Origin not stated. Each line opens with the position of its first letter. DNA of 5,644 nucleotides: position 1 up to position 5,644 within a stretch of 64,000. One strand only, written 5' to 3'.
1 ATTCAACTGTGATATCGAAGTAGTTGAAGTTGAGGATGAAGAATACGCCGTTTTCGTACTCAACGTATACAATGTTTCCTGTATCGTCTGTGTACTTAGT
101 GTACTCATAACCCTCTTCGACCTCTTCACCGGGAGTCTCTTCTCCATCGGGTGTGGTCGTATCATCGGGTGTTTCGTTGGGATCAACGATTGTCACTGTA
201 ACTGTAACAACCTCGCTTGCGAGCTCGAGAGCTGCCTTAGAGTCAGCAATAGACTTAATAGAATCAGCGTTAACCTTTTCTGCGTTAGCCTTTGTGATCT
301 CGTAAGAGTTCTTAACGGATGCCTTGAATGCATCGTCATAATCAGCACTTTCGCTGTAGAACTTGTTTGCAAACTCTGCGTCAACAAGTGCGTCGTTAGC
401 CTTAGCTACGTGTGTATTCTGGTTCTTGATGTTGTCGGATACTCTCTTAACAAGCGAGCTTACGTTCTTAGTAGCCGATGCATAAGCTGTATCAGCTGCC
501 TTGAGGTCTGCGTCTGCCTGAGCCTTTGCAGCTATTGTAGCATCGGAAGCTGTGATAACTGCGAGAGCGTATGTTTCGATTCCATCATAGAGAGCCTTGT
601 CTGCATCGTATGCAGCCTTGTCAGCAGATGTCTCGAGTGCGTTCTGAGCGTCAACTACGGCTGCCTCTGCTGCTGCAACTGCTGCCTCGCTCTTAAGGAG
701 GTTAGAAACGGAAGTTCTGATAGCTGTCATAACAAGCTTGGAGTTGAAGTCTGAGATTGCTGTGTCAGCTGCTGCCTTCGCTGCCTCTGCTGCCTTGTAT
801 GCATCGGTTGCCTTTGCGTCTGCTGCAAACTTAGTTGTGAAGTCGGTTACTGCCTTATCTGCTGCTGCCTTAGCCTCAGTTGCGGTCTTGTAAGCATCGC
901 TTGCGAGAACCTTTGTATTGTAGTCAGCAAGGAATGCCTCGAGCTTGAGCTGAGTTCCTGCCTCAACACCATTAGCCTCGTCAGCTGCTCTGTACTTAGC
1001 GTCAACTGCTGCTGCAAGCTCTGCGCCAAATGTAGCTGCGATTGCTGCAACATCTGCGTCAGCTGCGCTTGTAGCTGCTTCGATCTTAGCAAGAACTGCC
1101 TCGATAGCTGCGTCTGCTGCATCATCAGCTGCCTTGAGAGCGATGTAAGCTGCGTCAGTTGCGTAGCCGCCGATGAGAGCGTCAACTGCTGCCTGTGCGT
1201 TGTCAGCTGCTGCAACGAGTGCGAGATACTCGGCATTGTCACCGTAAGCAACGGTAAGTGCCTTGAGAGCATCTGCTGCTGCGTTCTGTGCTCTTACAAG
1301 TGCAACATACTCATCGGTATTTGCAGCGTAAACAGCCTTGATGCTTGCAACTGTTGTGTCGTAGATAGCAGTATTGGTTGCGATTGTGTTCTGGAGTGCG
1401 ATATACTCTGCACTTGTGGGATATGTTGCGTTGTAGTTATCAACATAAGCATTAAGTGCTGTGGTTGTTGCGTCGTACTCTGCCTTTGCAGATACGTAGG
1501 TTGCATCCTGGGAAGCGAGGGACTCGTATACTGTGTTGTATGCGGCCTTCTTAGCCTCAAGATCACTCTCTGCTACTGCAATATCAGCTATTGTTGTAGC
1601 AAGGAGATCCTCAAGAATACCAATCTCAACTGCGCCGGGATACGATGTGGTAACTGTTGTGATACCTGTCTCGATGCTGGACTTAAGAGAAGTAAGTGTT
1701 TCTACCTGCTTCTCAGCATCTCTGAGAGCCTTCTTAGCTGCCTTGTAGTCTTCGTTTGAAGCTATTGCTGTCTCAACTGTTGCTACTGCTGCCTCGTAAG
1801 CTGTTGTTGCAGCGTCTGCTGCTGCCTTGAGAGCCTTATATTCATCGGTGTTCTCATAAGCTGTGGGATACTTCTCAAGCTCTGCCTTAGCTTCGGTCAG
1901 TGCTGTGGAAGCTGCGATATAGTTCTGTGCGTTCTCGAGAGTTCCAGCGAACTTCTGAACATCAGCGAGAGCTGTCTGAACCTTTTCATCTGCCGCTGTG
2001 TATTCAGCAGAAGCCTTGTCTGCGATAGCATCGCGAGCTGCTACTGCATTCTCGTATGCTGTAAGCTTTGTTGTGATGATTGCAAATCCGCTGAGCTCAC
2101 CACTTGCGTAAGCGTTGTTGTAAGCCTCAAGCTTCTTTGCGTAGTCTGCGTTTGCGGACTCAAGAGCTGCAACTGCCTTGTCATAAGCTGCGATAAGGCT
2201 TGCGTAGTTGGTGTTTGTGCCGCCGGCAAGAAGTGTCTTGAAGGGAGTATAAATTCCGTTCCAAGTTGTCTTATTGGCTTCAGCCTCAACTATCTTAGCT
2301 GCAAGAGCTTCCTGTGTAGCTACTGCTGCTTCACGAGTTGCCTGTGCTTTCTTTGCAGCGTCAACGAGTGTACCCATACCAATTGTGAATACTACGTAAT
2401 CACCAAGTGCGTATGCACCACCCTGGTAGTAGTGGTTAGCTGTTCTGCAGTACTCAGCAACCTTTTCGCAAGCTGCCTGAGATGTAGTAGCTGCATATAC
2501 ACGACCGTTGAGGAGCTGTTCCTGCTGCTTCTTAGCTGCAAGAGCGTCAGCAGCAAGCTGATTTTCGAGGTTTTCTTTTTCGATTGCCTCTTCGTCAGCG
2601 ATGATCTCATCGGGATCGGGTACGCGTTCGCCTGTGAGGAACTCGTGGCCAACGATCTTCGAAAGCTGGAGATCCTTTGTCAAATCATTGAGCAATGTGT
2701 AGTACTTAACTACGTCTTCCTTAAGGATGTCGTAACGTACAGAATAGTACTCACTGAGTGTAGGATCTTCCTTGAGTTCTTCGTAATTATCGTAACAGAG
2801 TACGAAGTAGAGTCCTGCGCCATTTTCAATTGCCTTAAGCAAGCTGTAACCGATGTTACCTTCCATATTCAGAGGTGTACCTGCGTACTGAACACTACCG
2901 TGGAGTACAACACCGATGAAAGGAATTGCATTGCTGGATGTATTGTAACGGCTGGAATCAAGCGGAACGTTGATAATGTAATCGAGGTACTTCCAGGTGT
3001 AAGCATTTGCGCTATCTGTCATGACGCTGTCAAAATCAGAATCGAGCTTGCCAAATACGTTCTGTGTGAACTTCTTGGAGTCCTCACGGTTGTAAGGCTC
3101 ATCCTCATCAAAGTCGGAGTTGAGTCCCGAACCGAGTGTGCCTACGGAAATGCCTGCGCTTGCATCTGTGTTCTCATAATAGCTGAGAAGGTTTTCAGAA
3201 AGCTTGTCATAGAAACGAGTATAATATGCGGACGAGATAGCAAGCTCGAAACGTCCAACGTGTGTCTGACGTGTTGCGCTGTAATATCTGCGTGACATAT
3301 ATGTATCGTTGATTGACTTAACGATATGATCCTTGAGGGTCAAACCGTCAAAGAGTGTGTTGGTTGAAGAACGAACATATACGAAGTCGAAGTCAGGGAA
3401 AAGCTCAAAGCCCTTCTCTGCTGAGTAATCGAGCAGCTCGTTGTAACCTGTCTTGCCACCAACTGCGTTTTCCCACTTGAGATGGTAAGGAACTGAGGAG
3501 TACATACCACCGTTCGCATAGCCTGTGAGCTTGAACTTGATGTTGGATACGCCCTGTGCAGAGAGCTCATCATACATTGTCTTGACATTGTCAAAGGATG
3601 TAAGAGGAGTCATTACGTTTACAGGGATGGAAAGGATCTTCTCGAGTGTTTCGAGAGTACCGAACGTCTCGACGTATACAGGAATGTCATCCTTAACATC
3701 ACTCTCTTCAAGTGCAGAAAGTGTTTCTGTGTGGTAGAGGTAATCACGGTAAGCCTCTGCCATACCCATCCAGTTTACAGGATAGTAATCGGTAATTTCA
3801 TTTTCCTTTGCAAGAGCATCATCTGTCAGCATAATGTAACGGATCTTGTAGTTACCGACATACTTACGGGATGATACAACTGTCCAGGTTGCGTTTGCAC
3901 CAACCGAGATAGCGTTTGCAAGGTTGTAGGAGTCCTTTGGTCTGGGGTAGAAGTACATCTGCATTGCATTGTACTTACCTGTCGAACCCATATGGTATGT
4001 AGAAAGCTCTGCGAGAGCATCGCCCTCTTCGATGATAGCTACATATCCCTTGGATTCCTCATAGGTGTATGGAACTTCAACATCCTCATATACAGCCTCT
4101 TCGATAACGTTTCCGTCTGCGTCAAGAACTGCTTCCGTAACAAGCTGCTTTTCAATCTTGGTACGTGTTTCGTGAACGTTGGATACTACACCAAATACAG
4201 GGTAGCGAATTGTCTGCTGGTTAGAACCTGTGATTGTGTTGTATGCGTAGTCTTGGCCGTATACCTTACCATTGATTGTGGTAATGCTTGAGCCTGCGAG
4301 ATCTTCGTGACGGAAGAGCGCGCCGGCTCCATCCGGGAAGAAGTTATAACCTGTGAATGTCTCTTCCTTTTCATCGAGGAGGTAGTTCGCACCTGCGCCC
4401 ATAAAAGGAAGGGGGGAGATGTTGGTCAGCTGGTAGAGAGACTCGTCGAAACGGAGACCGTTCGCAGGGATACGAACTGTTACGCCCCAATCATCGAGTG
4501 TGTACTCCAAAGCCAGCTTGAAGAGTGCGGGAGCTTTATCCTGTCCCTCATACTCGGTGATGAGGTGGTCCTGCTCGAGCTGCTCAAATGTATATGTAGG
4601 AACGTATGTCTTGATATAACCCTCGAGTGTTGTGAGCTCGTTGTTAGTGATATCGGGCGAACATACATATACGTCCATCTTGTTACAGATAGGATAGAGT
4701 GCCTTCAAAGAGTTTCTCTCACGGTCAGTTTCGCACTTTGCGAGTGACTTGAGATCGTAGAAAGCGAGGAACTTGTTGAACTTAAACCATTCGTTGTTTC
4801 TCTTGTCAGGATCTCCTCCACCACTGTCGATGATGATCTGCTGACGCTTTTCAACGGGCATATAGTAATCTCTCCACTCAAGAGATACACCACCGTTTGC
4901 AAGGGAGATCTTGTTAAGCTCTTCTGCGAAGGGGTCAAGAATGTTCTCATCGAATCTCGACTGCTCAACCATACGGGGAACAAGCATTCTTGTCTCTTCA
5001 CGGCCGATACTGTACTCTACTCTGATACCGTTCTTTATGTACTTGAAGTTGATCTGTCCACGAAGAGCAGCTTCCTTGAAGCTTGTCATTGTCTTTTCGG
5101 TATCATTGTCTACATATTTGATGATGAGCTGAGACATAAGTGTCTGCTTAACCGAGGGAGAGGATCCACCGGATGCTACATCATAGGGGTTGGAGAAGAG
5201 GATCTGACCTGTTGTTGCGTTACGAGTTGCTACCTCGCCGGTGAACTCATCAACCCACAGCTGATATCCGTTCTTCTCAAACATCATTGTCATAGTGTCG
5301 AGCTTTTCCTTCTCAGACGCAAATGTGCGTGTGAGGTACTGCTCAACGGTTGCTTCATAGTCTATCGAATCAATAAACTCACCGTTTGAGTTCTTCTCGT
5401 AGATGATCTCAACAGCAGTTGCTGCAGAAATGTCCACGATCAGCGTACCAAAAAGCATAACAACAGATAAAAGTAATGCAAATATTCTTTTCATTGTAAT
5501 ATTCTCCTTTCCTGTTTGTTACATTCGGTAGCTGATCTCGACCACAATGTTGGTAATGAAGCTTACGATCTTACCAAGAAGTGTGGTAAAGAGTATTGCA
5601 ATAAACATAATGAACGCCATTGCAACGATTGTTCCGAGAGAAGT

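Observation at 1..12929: Five-gene operon with no recognised enzyme or ATPase: CBM-bearing giant SBP, two permeases, NHL-propeller/Yip1 membrane fusion and a secreted protein of more than 1800 aa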

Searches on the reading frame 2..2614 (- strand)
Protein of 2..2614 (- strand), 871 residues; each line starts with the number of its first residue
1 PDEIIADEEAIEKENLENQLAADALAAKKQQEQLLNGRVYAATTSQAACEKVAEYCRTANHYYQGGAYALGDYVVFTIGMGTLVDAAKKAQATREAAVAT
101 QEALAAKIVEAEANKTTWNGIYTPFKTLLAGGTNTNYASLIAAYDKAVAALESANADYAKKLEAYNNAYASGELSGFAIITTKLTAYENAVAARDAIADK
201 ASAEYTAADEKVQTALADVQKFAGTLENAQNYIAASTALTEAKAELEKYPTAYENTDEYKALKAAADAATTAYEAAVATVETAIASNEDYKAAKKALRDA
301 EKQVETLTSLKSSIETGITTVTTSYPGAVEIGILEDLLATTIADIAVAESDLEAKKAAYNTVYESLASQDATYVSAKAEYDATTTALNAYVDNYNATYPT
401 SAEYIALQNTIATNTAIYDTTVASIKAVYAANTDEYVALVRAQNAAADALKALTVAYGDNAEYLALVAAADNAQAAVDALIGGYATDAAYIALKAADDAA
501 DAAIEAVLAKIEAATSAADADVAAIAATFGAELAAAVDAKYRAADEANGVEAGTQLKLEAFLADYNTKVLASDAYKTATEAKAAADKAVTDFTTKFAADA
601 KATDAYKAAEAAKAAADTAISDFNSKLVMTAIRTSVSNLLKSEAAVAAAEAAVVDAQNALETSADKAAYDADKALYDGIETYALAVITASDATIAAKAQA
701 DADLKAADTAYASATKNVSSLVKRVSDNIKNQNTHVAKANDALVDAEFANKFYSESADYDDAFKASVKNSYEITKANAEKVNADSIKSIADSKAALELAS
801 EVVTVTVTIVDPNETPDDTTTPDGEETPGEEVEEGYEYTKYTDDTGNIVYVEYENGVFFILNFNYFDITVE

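Call 32: search_protein_families(library=pfam, proteins=[window:2-2614:-], max_evalue=10)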
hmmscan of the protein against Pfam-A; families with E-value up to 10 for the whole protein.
window:2-2614:- (871 aa): 0 families

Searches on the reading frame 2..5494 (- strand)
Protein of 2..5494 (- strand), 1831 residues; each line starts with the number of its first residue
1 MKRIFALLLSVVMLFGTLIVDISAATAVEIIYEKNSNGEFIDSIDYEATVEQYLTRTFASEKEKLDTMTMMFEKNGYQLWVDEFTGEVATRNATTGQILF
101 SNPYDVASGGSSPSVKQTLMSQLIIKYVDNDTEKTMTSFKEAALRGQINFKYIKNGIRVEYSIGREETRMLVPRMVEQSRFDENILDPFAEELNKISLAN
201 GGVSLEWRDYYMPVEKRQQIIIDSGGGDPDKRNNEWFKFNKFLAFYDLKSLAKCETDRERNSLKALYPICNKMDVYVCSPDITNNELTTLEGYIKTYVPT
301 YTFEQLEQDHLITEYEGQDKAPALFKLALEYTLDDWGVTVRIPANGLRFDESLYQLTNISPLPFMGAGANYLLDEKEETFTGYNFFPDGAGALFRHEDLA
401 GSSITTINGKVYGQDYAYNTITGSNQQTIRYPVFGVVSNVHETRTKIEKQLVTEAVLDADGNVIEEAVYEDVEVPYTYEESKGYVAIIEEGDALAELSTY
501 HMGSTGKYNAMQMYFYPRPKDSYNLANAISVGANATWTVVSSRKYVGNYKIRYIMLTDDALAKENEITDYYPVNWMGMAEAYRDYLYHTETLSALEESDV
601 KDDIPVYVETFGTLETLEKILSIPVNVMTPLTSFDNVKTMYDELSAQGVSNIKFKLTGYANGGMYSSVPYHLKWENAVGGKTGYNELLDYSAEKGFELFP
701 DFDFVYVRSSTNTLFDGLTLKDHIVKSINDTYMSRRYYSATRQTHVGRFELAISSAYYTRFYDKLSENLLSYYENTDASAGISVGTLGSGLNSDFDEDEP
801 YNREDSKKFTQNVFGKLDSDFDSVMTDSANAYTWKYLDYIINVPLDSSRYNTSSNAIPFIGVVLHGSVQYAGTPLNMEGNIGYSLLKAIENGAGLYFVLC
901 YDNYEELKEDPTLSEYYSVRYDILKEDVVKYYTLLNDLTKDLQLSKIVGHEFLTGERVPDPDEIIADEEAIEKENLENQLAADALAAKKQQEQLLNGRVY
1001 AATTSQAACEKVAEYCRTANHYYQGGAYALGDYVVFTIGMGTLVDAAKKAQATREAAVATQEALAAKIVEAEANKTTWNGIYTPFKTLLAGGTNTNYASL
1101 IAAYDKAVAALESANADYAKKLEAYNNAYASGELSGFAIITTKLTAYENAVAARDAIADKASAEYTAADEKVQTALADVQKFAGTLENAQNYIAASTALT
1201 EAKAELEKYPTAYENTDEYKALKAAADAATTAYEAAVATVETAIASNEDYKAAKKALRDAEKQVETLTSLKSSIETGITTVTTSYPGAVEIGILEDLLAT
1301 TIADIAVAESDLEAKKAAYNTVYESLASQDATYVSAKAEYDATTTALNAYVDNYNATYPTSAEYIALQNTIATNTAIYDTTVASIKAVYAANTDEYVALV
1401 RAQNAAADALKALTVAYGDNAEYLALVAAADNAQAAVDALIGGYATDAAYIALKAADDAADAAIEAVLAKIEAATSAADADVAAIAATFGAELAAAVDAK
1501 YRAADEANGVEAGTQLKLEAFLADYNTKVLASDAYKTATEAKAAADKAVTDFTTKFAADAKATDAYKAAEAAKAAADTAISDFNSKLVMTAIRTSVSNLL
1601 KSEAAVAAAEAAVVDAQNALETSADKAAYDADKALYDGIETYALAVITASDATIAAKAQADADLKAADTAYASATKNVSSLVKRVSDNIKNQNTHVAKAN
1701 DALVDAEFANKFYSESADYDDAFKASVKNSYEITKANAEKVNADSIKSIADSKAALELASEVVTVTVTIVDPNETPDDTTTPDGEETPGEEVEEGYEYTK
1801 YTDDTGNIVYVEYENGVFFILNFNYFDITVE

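Call 7: search_protein_families(library=pfam, proteins=[window:2-5494:-], max_evalue=0.01)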
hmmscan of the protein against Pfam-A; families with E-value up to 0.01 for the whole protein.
window:2-5494:- (1831 aa): 1 family
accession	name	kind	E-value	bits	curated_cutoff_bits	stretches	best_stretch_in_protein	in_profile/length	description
PF18952.6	DUF5696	-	2.7e-119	399.9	25.6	2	480-954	132-577/612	Family of unknown function (DUF5696)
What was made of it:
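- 2615..5494 (-): Giant secreted protein, N-terminal 960 aa. It has a signal peptide and the DUF5696 core, which comprises an N-terminal beta-sandwich with a helical insertion (aa ~30-600) and a (beta/alpha)8 barrel (aa ~600-950). Predicted glycoside-hydrolase fold. Pfam DUF5696 E 2.7e-119 (call 7).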

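Call 11: search_protein_families(library=ncbifam, proteins=[window:2-5494:-], max_evalue=0.01)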
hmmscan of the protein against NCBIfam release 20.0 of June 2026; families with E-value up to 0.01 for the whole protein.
window:2-5494:- (1831 aa): 0 families

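Call 12: search_solved_structures(query=window:2-5494:-, max_evalue=1)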
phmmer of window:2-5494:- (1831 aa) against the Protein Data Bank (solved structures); distinct sequences matched with E-value up to 1: 0.

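Call 98: search_protein_families(library=padloc, proteins=[window:2-5494:-], max_evalue=0.001)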
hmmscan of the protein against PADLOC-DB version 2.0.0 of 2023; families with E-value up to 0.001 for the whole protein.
window:2-5494:- (1831 aa): 0 families
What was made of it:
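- On Anti-phage defence systems (PADLOC): 0 hits for all six proteins (call 98).
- Tried and rejected: No PADLOC hits (call 98).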
